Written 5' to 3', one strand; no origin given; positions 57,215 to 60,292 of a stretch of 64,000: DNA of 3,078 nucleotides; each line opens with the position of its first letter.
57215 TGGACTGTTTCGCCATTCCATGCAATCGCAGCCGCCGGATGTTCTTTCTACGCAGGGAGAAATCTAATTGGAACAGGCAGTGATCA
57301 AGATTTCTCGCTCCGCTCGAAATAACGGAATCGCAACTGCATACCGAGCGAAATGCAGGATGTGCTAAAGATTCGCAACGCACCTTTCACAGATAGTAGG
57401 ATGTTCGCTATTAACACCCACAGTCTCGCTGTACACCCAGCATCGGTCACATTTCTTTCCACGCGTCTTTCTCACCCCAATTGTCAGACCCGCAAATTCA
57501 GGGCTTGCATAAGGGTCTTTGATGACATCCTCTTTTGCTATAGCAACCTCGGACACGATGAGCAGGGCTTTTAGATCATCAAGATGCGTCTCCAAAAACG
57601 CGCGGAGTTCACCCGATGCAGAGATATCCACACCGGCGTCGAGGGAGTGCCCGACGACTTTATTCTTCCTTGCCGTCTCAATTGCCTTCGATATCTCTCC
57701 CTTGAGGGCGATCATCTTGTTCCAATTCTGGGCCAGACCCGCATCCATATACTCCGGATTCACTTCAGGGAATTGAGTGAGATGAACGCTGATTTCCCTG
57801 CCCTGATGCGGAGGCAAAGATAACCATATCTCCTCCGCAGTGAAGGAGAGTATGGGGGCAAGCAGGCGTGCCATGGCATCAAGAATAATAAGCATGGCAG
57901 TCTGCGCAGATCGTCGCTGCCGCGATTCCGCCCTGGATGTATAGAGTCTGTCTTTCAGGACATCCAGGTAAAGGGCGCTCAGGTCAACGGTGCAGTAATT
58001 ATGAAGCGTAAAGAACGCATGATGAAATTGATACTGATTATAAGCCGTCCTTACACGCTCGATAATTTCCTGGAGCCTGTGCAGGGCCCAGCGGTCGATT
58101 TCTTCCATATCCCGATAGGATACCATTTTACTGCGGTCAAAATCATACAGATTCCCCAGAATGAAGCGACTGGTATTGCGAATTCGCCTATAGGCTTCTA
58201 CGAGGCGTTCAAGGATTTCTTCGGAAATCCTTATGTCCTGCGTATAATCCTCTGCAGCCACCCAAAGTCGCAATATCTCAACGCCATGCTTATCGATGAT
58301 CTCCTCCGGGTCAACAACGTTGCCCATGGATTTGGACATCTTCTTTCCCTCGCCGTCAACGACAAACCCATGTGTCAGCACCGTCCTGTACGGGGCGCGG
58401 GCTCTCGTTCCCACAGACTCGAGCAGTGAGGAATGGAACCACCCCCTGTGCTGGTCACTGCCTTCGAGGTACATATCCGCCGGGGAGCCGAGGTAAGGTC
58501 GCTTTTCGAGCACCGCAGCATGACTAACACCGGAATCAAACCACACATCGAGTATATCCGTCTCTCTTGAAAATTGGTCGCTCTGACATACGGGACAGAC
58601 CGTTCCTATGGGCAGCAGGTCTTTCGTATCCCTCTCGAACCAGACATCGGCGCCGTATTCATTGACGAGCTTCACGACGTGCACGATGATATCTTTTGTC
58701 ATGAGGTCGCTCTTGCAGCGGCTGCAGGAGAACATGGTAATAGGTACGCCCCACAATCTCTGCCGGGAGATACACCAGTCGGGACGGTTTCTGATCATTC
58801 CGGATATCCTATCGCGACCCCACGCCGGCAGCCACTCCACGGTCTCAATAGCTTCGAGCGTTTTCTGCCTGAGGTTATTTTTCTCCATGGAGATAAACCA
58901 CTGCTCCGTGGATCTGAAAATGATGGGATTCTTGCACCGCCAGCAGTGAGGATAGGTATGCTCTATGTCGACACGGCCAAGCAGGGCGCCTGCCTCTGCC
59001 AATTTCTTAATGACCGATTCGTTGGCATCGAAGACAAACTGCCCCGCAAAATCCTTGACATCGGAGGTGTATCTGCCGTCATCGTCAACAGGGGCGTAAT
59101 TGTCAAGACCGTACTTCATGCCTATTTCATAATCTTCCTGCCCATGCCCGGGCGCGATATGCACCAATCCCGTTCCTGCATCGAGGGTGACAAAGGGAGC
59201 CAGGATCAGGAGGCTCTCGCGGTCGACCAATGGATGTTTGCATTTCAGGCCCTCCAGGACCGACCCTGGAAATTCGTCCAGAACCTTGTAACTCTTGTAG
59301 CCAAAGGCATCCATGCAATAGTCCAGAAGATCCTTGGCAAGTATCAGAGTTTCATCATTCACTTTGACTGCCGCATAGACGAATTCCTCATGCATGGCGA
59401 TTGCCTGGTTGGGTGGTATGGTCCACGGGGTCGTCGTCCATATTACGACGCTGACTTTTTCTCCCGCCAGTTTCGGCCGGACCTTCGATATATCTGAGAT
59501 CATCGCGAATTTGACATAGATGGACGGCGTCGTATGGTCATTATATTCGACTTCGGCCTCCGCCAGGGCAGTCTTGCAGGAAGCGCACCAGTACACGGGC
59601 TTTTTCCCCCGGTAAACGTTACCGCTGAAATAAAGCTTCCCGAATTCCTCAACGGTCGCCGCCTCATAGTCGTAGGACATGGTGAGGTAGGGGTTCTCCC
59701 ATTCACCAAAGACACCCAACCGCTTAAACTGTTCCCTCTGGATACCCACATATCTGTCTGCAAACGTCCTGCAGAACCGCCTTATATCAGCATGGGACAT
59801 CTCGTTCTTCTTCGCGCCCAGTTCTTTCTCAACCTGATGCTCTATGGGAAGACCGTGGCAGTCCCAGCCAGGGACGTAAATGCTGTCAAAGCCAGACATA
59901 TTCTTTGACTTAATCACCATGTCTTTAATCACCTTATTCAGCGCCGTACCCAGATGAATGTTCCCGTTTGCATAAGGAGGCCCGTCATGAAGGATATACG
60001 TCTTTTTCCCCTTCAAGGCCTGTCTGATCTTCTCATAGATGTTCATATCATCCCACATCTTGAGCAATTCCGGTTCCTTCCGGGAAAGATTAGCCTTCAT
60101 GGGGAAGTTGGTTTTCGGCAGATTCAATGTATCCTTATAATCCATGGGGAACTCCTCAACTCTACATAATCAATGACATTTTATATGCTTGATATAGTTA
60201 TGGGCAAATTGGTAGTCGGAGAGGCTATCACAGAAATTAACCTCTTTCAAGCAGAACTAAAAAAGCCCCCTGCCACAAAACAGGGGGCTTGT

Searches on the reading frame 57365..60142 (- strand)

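Call 61: search_protein_families(library=pfam, proteins=[window:57365-60142:-], max_evalue=0.00001)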
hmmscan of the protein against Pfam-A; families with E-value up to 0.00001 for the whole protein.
window:57365-60142:- (925 aa): 6 families
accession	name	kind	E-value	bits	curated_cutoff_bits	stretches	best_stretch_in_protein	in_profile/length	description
PF00133.28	tRNA-synt_1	-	3.2e-143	477.9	22.7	1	26-640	2-414/414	tRNA synthetases class I (I, L, M and V)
PF08264.19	Anticodon_1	-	6.2e-32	110.9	25.1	1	683-838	1-146/148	Anticodon-binding domain of tRNA ligase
PF09334.17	tRNA-synt_1g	-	9e-25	87.7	20.1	2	56-199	8-136/391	tRNA synthetases class I (M)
PF06827.20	zf-FPG_IleRS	-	3.7e-10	39.9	21.3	1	895-923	1-29/30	Zinc finger found in FPG and IleRS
PF01406.26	tRNA-synt_1e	-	1.3e-07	31.7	27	1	585-646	237-298/301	tRNA synthetases class I (C) catalytic domain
PF01921.24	tRNA-synt_1f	-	4.2e-07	29.6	27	0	590-656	271-337/360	tRNA synthetases class I (K)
